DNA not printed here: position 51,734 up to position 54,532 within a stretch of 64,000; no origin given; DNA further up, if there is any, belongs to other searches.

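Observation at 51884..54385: Second full-length GRE paralog (GRE2) with divergent active-site loop GGCVEQ and no activase of its own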

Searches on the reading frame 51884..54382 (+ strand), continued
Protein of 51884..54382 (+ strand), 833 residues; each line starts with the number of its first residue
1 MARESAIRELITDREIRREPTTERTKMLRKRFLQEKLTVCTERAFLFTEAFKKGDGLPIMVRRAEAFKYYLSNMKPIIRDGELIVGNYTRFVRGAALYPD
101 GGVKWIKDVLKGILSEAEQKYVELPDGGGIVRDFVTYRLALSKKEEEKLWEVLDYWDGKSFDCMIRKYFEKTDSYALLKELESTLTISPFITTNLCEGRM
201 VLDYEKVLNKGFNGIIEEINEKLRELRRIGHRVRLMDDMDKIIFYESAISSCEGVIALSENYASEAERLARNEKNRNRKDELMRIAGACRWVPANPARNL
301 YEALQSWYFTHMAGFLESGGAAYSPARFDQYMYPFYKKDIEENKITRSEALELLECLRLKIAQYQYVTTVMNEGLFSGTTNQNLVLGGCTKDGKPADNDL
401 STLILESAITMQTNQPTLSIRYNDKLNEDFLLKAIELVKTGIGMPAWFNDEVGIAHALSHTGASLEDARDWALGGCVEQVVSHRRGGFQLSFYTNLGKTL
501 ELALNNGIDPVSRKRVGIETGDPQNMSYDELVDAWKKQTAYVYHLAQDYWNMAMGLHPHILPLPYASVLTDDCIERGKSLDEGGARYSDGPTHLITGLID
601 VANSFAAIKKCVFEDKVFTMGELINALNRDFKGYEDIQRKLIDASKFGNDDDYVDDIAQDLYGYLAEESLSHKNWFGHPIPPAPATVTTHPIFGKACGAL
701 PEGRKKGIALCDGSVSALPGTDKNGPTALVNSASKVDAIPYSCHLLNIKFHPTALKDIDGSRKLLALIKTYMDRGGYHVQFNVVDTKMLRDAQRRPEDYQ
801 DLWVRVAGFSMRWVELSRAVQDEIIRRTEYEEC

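Call 58: find_related_loci(query=A1, collection=genome_contigs, flank=10000)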
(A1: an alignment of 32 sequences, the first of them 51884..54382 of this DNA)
Query A1 (833 aa) in genome_contigs; peptide patterns used: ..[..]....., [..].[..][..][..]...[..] (x = any residue, [..] = any of these).
502 stretches matched a pattern; 425 encode a relative of the query (tblastn E <= 1e-3); the best 80 are kept; 80 distinct loci.
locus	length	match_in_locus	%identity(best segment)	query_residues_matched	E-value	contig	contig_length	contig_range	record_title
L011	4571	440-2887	52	14-833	0e+0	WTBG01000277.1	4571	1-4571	MAG: Deltaproteobacteria bacterium isolate GLR311 c_000000146679, whole genome shotgun sequence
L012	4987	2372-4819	52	14-833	0e+0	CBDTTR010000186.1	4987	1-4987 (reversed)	MAG TPA_asm: uncultured bacterium isolate SRR7614714_binner13_Refined_37 genome assembly, contig: ERZ23877832.9569, whol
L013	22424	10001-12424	46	9-830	0e+0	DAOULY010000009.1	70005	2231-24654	MAG TPA_asm: Dehalococcoidia bacterium isolate W31_65 k127_177757, whole genome shotgun sequence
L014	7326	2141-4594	45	11-831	0e+0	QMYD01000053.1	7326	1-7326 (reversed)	MAG: Candidatus Hecatellales archaeon isolate B26_G17 B26_Guay17_scaffold_03794, whole genome shotgun sequence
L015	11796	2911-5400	42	1-832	0e+0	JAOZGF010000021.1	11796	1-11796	MAG: Thermoproteota archaeon isolate INS_M21_B31 k127_475938, whole genome shotgun sequence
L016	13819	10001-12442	43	12-832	0e+0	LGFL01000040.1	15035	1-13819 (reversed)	MAG: Thermoanaerobacterales bacterium 50_218 S_scaffold_292, whole genome shotgun sequence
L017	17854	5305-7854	41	1-830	0e+0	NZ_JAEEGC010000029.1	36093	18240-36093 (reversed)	Clostridium thailandense strain PL3 NG-25456_PL3_lib407054_6879_1_1_contig_29, whole genome shotgun sequence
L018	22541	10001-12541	40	4-830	0e+0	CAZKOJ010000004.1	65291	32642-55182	MAG TPA_asm: uncultured Clostridium sp. isolate SRP302447_co2_83 genome assembly, contig: NODE_1328_length_65291_cov_7.4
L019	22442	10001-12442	42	12-832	0e+0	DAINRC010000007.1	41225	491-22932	MAG TPA_asm: Bacillota bacterium isolate CTOTU24187 NODE_8_length_41225_cov_8.664634, whole genome shotgun sequence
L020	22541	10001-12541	40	4-830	0e+0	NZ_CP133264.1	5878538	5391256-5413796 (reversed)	Clostridium sp. OS1-26 chromosome, complete genome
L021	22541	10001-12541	40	4-830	0e+0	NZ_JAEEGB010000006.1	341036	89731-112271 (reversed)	Clostridium aciditolerans strain DSM 17425 DSM17425_contig_6, whole genome shotgun sequence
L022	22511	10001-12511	40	14-830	0e+0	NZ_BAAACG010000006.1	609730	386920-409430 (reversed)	Clostridium oceanicum strain JCM 1407 sequence06, whole genome shotgun sequence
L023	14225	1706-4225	41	14-833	0e+0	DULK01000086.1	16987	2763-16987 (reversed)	MAG TPA_asm: Syntrophomonadaceae bacterium isolate AS04akNAM_112 57115_AS04, whole genome shotgun sequence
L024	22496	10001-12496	40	18-830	0e+0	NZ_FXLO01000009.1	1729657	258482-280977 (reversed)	Clostridium massiliodielmoense strain MT26, whole genome shotgun sequence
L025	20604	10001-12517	39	11-830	0e+0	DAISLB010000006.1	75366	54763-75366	MAG TPA_asm: Clostridium sp. isolate CTOTU40290 NODE_187_length_75366_cov_6.723294, whole genome shotgun sequence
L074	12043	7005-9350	37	22-830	5e-156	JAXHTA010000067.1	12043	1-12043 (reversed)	MAG: Thermodesulfobacteriota bacterium isolate MAG12_tar_biofilm MAG12_67, whole genome shotgun sequence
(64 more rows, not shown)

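Call 67: search_protein_families(library=pfam, proteins=[L074:303-1571:+, L074:1630-3996:+, L074:4104-5756:+, L074:6957-9356:+, L013:219-2456:-, L013:2569-4230:-, L013:4331-5992:-, L013:6169-7506:-, L013:8768-9793:-, L013:13627-14865:-], max_evalue=0.00001)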
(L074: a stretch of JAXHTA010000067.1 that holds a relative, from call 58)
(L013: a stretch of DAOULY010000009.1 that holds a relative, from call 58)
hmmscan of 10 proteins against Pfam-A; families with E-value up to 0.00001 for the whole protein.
L074:303-1571:+ (423 aa): 2 families
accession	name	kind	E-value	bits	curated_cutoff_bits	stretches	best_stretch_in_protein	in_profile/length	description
PF17131.11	LolA_like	-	6.6e-14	52.4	30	1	152-320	7-137/184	Outer membrane lipoprotein-sorting protein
PF07044.18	DUF1329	-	1.9e-06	27.8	23.1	1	130-206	123-202/368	Protein of unknown function (DUF1329)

L074:1630-3996:+ (789 aa): 3 families
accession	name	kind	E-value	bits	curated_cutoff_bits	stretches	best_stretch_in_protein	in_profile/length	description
PF02738.23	MoCoBD_1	-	4.9e-55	186.7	27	1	161-408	1-244/244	Molybdopterin cofactor-binding domain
PF20256.3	MoCoBD_2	-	2.1e-50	172.3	27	1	432-723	1-283/283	Molybdopterin cofactor-binding domain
PF01315.27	Ald_Xan_dh_C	-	5.6e-27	94.7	31.3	1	23-144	2-109/110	Aldehyde oxidase and xanthine dehydrogenase, a/b hammerhead domain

L074:4104-5756:+ (551 aa): 4 families
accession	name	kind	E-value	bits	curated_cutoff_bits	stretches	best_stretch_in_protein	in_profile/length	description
PF01593.30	Amino_oxidase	-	2.1e-07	31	19.8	1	17-320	3-279/443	Flavin containing amine oxidoreductase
PF13450.12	NAD_binding_8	-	2.3e-07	31.5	21.9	1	10-74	1-63/68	NAD(P)-binding Rossmann-like domain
PF01266.30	DAO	-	9.2e-07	29.1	27.9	0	7-46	1-39/353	FAD dependent oxidoreductase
PF01946.23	Thi4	-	7.3e-06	25.8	26.2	0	6-45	18-57/235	Thi4 family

L074:6957-9356:+ (800 aa): 2 families
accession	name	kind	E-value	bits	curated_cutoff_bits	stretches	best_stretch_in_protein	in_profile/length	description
PF02901.20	PFL-like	-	1e-173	580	24.3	1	17-660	2-645/647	Pyruvate formate lyase-like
PF01228.26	Gly_radical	-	1e-26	93.9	22.2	1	683-782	5-106/106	Glycine radical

L013:219-2456:- (745 aa): 3 families
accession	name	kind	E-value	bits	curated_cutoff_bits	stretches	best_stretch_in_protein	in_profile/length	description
PF00384.28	Molybdopterin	-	7.9e-36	124.2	24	1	64-477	1-318/353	Molybdopterin oxidoreductase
PF01568.27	Molydop_binding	-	5e-22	78.4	26.8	1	617-723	4-100/110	Molydopterin dinucleotide binding domain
PF04879.21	Molybdop_Fe4S4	-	5.4e-08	33.1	22.7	1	4-60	3-54/55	Molybdopterin oxidoreductase Fe4S4 domain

L013:2569-4230:- (553 aa): 2 families
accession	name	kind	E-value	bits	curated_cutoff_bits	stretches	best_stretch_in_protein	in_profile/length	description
PF01266.30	DAO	-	1.8e-11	44.6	27.9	0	6-44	1-39/353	FAD dependent oxidoreductase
PF00890.30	FAD_binding_2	-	9.7e-06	25.5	20.4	0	247-314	138-212/414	FAD binding domain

L013:4331-5992:- (553 aa): 2 families
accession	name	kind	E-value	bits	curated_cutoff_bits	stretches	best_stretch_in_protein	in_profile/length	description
PF01266.30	DAO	-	2.4e-12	47.5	27.9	0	6-46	1-41/353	FAD dependent oxidoreductase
PF00890.30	FAD_binding_2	-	4.8e-06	26.4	20.4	0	189-314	83-212/414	FAD binding domain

L013:6169-7506:- (445 aa): 2 families
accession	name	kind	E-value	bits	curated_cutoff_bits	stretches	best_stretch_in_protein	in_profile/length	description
PF00501.34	AMP-binding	-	1.7e-09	37.5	29.9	1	72-300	134-376/384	AMP-binding enzyme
PF14535.12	AMP-binding_C_2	-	2e-07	31.6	25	1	348-436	1-92/96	AMP-binding enzyme C-terminal domain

L013:8768-9793:- (341 aa): 2 families
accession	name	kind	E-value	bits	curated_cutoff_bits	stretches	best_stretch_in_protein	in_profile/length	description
PF03466.25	LysR_substrate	-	9.4e-23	81.1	28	1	122-325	7-208/209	LysR substrate binding domain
PF00126.33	HTH_1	-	3e-19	69.2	26.6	1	37-95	2-60/60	Bacterial regulatory helix-turn-helix protein, lysR family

L013:13627-14865:- (412 aa): 2 families
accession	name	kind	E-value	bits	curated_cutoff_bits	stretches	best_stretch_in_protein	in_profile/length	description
PF06792.17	UPF0261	-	5.5e-53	180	27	1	2-178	1-175/176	Uncharacterised protein family (UPF0261) N-terminal domain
PF23189.1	UPF0261_C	-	9.4e-45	153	27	1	185-400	1-217/218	Uncharacterised protein family (UPF0261) C-terminal domain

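Call 78: predict_structure(alignment_id=A1)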
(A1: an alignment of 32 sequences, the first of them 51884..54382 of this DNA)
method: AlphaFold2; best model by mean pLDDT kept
length: 833 residues; sequences in the alignment: 32
mean_pLDDT: 80.1   pTM: 0.87
mean pLDDT of the five models: 80.1, 79.8, 78.9, 75.7, 68.8
residues with pLDDT >= 90: 313; 70-90: 315; 50-70: 131; < 50: 74
segments of 3 or more residues with pLDDT < 50: 1-13, 114-136, 373-380, 472-474, 477-488, 687-691, 807-810, 831-833
pLDDT, mean of each block of 10 residues (from residue 1): 32 62 91 79 93 93 96 93 89 81 80 45 30 46 84 94 88 87 80 58 91 98 82 74 96 98 98 96 98 98 97 83 78 96 97 93 69 47 77 87 92 76 91 87 75 74 67 46 43 83 93 89 95 96 88 87 89 87 71 79 95 97 94 95 89 93 87 83 54 68 74 58 79 82 68 73 90 84 71 82 52 64 62 46
secondary structure, 60 per line:
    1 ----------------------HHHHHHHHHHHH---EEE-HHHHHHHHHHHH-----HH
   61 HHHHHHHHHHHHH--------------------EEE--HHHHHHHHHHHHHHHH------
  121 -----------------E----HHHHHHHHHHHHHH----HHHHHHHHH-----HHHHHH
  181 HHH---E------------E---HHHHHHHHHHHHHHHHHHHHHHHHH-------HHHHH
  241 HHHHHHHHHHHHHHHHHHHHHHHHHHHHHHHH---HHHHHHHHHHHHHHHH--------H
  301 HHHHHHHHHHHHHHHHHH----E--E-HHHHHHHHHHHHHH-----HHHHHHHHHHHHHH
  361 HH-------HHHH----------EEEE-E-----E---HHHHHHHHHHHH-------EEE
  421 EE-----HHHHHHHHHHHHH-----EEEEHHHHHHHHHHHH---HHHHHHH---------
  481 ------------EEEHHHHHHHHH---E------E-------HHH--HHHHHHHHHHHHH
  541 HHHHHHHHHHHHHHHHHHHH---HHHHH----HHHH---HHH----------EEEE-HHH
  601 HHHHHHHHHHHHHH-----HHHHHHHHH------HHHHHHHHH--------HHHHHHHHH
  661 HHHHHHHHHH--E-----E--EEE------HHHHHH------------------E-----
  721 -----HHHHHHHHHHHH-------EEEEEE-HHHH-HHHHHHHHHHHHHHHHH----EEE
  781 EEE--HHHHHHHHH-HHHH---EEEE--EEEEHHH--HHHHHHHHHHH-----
elements in order (helices of 4 or more, strands of 3 or more residues): H23-34 E38-40 H42-53 H59-73 E94-96 H99-114 H143-156 H161-169 H175-183 H204-228 H236-272 H276-291 H300-318 H328-341 H347-362 H370-373 E384-387 H399-410 E418-422 H428-440 E446-449 H450-461 H465-471 E493-495 H496-504 H528-560 H564-568 H573-576 E593-596 H598-614 H620-628 H635-643 H652-670 E682-684 H691-696 H726-737 E745-750 H752-755 H757-773 E778-783 H786-794 H796-799 E803-806 E809-812 H818-828

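Call 80: fold_search(model_id=the predicted structure, library=pdb)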
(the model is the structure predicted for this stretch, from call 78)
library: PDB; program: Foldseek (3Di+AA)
matches with E <= 10: 213; with E <= 0.001: 62
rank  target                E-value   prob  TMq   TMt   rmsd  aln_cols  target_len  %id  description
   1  1r8w_A                8.7e-57  1.00  0.85  0.90   3.4       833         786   37  Native structure of the B12-independent glycerol dehydratase from clostridium butyricum (released 2004-06-01)
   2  5i2g_B                1.0e-54  1.00  0.87  0.91   3.8       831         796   34  1,2-propanediol Dehydration in Roseburia inulinivorans; Structural Basis for Substrate and Enantiomer Selectivity (released 2016-06-01)
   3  2y8n_A                1.3e-54  1.00  0.88  0.84   4.4       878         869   32  Crystal structure of glycyl radical enzyme (released 2011-09-21)
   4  9rcp_B                2.2e-54  1.00  0.86  0.90   3.5       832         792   35  1,2-propanediol dehydratase with 0.1 % 1,3-propanediol additive (released 2025-06-11)
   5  6vxc_A                2.4e-54  1.00  0.88  0.93   3.0       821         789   33  Crystal structure of hydroxyproline dehydratase (HypD) from Clostridioides difficile (released 2020-04-08)
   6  5i2g_A                2.7e-54  1.00  0.87  0.91   3.9       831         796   34  1,2-propanediol Dehydration in Roseburia inulinivorans; Structural Basis for Substrate and Enantiomer Selectivity (released 2016-06-01)
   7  9rco_A                4.9e-54  1.00  0.86  0.90   3.4       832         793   35  1,2-propanediol dehydratase with 0.1 % glycerol additive (released 2025-06-11)
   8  2yaj_C                6.1e-54  1.00  0.88  0.85   4.7       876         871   32  CRYSTAL STRUCTURE OF GLYCYL RADICAL ENZYME with bound substrate (released 2011-09-21)
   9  5i2a_A                1.7e-53  1.00  0.86  0.85   4.0       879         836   32  1,2-propanediol Dehydration in Roseburia inulinivorans; Structural Basis for Substrate and Enantiomer Selectivity (released 2016-06-01)
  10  5i2a_B                3.1e-53  1.00  0.86  0.86   4.1       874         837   32  1,2-propanediol Dehydration in Roseburia inulinivorans; Structural Basis for Substrate and Enantiomer Selectivity (released 2016-06-01)
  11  9rcp_C                8.8e-53  1.00  0.85  0.89   3.5       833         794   34  1,2-propanediol dehydratase with 0.1 % 1,3-propanediol additive (released 2025-06-11)
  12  5a0u_A                1.3e-52  1.00  0.86  0.91   3.4       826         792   32  Structure of CutC choline lyase choline bound form from Klebsiella pneumoniae. (released 2015-07-29)
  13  5a0u_B                4.3e-52  1.00  0.86  0.90   3.5       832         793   32  Structure of CutC choline lyase choline bound form from Klebsiella pneumoniae. (released 2015-07-29)
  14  6nd3_D                8.9e-52  1.00  0.86  0.89   3.9       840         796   31  wild-type choline TMA lyase in complex with betaine aldehyde (released 2019-01-16)
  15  5kdp_A                8.9e-52  1.00  0.85  0.88   5.1       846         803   31  E491A mutant of choline TMA-lyase (released 2016-09-28)
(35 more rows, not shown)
